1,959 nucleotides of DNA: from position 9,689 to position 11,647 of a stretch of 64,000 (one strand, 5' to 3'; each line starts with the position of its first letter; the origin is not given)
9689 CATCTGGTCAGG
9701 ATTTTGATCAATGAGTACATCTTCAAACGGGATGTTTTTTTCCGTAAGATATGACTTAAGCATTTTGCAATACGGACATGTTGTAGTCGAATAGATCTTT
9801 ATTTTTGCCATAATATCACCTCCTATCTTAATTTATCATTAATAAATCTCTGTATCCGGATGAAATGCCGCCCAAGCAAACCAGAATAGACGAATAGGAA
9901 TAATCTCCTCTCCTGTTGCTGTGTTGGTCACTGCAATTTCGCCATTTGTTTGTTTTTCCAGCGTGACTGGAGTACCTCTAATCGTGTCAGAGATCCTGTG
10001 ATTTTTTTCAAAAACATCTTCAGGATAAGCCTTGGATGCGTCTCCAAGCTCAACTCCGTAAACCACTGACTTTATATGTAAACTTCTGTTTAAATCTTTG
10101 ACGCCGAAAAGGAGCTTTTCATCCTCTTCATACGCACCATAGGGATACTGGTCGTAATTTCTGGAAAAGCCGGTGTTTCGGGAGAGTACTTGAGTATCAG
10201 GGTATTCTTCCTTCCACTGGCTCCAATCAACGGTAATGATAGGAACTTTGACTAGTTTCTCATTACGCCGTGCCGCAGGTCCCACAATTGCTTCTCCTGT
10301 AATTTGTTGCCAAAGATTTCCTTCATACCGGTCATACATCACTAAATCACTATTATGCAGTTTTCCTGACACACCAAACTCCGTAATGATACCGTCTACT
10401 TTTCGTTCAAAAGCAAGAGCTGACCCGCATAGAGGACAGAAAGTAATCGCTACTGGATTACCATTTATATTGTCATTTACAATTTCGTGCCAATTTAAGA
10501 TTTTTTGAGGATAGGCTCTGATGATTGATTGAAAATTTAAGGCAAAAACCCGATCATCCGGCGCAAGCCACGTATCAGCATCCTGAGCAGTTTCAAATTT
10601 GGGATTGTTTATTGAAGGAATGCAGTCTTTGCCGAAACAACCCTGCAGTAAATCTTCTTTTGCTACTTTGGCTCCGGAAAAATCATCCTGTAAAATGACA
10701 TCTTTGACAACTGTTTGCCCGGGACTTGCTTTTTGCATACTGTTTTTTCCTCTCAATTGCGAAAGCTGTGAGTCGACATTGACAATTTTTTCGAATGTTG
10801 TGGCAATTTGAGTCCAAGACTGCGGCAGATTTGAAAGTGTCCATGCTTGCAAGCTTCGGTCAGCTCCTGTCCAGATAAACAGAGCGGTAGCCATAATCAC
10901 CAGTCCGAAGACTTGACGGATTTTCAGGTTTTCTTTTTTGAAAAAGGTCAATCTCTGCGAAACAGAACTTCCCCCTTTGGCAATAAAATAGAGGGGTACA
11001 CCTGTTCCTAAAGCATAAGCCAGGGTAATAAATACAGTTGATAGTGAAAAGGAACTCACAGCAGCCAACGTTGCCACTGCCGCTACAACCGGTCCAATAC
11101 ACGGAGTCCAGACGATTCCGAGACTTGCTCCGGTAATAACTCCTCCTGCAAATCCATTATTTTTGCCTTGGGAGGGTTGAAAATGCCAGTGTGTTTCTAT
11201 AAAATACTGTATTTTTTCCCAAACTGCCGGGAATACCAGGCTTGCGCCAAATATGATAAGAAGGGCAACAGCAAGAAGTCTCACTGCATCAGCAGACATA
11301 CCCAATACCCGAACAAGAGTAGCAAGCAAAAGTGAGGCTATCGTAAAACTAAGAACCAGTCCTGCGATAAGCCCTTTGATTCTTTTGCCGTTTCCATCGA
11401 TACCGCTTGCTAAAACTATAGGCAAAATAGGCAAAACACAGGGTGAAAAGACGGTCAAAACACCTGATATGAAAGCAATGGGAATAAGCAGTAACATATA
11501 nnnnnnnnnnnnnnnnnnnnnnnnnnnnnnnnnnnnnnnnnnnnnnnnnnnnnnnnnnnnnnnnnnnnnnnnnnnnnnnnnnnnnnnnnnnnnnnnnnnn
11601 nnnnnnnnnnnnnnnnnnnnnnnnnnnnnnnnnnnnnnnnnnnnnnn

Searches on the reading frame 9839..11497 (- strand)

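Call 78: search_protein_families(library=pfam, proteins=[window:9839-11497:-], max_evalue=0.001)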
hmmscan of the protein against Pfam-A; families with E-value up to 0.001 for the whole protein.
window:9839-11497:- (552 aa): 3 families
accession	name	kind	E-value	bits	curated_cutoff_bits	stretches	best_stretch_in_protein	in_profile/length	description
PF11376.13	DUF3179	-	9.6e-90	301.4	27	1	290-549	1-292/292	Protein of unknown function (DUF3179)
PF02683.22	DsbD_TM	-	1.6e-12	47.6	27.1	1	2-208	2-214/219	Cytochrome C biogenesis protein transmembrane domain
PF13386.12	DsbD_2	-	7.3e-08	33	24.9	1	7-202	1-194/199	Cytochrome C biogenesis protein transmembrane region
